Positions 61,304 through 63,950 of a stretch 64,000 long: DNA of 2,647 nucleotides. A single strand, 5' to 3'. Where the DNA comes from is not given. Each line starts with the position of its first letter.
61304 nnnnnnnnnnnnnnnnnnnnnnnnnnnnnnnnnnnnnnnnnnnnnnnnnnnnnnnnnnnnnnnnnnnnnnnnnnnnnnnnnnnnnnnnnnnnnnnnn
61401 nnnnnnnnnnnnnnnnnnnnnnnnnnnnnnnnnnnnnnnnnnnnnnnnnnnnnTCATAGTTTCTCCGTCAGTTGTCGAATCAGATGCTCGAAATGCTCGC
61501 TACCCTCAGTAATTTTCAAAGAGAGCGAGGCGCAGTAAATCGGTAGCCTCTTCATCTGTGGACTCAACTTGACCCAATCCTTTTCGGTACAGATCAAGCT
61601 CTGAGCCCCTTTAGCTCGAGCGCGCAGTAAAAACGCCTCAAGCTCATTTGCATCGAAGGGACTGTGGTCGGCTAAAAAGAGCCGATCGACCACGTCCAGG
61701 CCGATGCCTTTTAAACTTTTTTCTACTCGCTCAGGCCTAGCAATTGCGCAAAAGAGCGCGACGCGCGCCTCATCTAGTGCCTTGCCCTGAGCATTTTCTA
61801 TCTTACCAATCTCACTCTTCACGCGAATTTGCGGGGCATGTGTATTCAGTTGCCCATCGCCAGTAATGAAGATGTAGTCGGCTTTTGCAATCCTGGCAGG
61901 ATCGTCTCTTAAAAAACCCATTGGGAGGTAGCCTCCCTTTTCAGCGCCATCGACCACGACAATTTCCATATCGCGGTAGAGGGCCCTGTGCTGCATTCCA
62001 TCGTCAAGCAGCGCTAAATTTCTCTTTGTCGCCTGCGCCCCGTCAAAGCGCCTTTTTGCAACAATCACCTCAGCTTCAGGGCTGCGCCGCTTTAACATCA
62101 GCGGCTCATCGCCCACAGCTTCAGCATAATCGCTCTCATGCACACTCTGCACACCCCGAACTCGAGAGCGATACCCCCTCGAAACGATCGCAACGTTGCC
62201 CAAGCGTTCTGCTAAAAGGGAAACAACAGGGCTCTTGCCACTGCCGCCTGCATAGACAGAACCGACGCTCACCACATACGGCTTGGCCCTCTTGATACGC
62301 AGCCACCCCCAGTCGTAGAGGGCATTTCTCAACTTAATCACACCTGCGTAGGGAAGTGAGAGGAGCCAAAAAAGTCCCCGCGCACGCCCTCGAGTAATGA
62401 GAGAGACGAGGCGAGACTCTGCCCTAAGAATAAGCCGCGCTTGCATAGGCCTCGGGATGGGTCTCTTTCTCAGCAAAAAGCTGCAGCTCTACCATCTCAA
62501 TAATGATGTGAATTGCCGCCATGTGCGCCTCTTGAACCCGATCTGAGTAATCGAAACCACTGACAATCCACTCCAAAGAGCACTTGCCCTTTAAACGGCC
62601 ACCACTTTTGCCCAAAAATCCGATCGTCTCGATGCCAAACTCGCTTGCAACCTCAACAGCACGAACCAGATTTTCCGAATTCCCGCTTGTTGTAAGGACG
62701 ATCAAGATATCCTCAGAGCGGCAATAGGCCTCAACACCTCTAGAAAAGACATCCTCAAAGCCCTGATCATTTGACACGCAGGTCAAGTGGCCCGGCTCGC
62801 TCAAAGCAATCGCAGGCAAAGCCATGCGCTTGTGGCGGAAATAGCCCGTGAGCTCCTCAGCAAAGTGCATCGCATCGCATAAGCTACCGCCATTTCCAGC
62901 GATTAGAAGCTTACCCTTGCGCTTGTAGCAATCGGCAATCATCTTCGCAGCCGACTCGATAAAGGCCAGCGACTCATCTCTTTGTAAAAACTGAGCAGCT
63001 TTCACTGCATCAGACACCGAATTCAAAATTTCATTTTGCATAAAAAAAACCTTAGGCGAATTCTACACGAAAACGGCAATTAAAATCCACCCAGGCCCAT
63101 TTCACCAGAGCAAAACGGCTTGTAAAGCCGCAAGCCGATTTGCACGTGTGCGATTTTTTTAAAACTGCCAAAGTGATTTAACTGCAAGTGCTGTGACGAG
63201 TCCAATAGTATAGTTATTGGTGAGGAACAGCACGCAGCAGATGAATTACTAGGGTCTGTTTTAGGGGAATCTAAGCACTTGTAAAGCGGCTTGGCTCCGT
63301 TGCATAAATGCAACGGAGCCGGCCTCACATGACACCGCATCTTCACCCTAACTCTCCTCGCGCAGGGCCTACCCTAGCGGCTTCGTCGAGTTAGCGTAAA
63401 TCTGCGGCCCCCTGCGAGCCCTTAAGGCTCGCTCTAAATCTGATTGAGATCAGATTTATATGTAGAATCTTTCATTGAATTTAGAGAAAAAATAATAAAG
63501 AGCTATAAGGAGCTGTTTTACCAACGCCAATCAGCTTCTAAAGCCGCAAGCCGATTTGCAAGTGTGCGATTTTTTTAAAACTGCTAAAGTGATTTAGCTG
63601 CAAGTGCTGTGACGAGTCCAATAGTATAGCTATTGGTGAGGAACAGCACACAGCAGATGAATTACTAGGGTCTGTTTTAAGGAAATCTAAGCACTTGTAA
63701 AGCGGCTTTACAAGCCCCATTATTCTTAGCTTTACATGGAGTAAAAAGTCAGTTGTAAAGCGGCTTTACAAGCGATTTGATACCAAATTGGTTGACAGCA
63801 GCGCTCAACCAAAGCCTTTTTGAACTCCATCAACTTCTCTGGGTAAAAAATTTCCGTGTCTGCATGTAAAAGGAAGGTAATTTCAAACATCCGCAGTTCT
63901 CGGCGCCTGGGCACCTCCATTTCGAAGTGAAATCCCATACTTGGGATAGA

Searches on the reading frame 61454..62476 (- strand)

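Call 22: search_protein_families(library=ncbifam, proteins=[window:61454-62476:-], max_evalue=0.00001)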
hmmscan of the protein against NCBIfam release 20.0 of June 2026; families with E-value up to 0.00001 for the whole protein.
window:61454-62476:- (340 aa): 2 families
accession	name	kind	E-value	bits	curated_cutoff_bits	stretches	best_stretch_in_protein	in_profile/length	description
TIGR00682.1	lpxK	equivalog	9.6e-55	185.9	91.95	1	40-306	2-293/324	tetraacyldisaccharide 4'-kinase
NF001892.0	PRK00652.1-5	equivalog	8e-32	110.5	327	1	65-326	51-294/308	tetraacyldisaccharide 4'-kinase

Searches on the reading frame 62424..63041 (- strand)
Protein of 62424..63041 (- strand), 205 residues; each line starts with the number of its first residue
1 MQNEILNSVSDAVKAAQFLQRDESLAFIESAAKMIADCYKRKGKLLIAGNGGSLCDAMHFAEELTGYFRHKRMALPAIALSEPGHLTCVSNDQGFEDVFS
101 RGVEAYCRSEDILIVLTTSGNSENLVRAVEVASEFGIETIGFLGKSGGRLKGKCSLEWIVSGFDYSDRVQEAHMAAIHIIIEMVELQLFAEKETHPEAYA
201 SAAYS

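Call 20: find_encoding_contigs(protein=window:62424-63041:-, flank=10000, max_places=6)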
Protein window:62424-63041:- (205 aa): no gene with exactly this product is on record in the collection.

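Call 22: search_protein_families(library=ncbifam, proteins=[window:62424-63041:-], max_evalue=0.00001)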
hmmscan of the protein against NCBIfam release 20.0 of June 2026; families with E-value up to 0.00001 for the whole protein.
window:62424-63041:- (205 aa): 7 families
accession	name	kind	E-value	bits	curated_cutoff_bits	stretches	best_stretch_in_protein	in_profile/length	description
NF001628.0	PRK00414.1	equivalog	2.3e-61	206.8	265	1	4-187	5-189/192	D-sedoheptulose 7-phosphate isomerase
TIGR00441.1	gmhA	equivalog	3.5e-53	179.8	209.45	1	33-185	2-154/154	D-sedoheptulose 7-phosphate isomerase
NF010546.0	PRK13936.1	equivalog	8.4e-40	136.6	276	1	7-193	9-197/197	phosphoheptose isomerase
NF010547.0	PRK13938.1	equivalog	4.2e-31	108.1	320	1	33-192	37-195/196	D-sedoheptulose 7-phosphate isomerase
NF008138.0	PRK10886.1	equivalog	2.3e-24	86.2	352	1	27-193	26-195/196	DnaA initiator-associating protein DiaA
NF003915.0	PRK05441.1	subfamily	2.3e-06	26.9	168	1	23-149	43-171/300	N-acetylmuramic acid 6-phosphate etherase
NF002805.0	PRK02947.1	subfamily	3e-06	26.6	135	1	22-141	20-139/247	sugar isomerase domain-containing protein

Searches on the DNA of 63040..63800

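Call 38: search_rna_families(source=window, start=63260, end=63470, threshold=evalue, max_evalue=10, show_alignments=2)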
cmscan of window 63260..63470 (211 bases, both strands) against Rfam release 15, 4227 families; matches with E-value up to 10: 7.
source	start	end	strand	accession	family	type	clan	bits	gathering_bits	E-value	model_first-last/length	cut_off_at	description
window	63283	63328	+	RF04110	MIR5084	Gene; miRNA;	-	15.2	110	2.3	1-122/122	no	MIR5084 microRNA precursor family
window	63284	63329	-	RF04110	MIR5084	Gene; miRNA;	-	14.9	110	2.8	1-122/122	no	MIR5084 microRNA precursor family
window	63295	63369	-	RF02207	WT1-AS_5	Gene; lncRNA;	-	13.5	80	0.43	1-79/79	no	WT1 antisense RNA conserved region 5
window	63293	63320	-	RF04242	mir-5595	Gene; miRNA;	-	13.2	100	8.9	21-52/72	no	mir-5595 microRNA precursor family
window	63421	63470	+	RF03653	mir-971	Gene; miRNA;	-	12.5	53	7.6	1-51/77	3'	mir-971 microRNA precursor family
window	63278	63333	-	RF02692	BTH_s39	Gene; sRNA;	-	10.9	77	5.6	1-130/130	no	Burkholderia sRNA 39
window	63260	63330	-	RF02160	PART1_2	Gene; lncRNA;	-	8.5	55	2.8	1-67/249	3'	Prostate androgen-regulated transcript 1 conserved region 2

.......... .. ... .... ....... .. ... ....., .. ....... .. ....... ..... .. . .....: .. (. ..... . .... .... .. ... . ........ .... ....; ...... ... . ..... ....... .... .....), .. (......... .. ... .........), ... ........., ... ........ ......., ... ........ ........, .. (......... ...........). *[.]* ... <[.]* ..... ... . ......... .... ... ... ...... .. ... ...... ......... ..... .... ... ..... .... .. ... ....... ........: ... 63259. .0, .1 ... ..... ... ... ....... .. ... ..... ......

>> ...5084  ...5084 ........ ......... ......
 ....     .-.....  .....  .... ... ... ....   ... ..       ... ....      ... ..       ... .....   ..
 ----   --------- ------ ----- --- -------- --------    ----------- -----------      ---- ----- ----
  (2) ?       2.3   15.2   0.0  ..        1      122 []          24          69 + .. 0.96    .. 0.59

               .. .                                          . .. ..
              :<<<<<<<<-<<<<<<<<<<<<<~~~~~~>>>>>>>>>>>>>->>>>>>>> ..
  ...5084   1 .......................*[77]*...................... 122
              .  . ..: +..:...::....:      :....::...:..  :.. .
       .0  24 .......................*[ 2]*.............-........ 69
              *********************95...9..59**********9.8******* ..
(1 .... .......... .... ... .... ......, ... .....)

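Call 86: search_rna_families(source=window, start=63040, end=63800, threshold=evalue, max_evalue=1)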
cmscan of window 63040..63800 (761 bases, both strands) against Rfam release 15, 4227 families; matches with E-value up to 1: 2.
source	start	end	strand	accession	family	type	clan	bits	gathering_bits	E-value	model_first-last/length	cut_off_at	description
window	63678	63783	-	RF04148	MIR844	Gene; miRNA;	-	23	70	0.032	1-114/114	no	MIR844 microRNA precursor family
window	63603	63695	+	RF00337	snoZ112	Gene; snRNA; snoRNA; CD-box;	CL00062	22.9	40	0.061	1-184/184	no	Small nucleolar RNA Z112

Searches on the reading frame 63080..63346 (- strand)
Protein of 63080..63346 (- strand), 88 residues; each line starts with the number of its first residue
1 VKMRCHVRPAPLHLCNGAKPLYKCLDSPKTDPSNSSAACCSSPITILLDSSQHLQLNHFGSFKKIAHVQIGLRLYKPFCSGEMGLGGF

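Call 80: find_homologous_proteins(query=window:63080-63346:-, max_evalue=10)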
Query window:63080-63346:-: no candidate shares three 5-residue words with the query. No homologue found.

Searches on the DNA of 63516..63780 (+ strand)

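Call 84: search_dna_similar(query=window:63516-63780:+, collection=plasmids, mode=distant, max_evalue=0.01, max_rows=10)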
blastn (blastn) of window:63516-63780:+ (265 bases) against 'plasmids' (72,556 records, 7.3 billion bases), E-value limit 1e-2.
No match.

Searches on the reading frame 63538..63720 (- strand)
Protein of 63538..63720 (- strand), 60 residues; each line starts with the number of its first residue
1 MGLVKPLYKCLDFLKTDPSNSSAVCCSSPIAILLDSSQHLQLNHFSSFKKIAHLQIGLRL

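Call 88: search_protein_representatives(protein=window:63538-63720:-)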
Query: 60 residues. Proteins with E-value up to 0.001 (for the whole library): 1; up to 1e-10: 0; up to 1e-30: 0. The best 1 are listed.
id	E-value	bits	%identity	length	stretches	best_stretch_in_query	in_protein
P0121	1.2e-04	38.1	69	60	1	7-42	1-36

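Call 90: find_encoding_contigs(protein=P0121, flank=10000, max_places=10)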
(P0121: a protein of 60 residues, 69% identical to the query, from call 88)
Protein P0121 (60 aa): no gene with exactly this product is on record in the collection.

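Call 91: list_cluster_members(proteins=[P0121])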
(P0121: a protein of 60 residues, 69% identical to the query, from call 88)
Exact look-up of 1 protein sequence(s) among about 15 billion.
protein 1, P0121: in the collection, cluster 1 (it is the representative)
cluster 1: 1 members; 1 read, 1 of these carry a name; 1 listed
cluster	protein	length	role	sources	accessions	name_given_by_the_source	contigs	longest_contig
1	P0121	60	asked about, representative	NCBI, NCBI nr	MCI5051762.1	MAG: hypothetical protein MRY21_01335, partial [Simkaniaceae bacterium] | hypothetical protein [Simkaniaceae bacterium]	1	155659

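Call 92: find_related_loci(query=P0121, collection=genome_contigs, flank=10000)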
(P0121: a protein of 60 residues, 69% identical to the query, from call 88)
Query P0121 (60 aa) in genome_contigs; peptide patterns used: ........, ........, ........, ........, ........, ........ (x = any residue, [..] = any of these).
596 stretches matched a pattern, but none encodes a relative of the query by tblastn (E <= 1e-3).
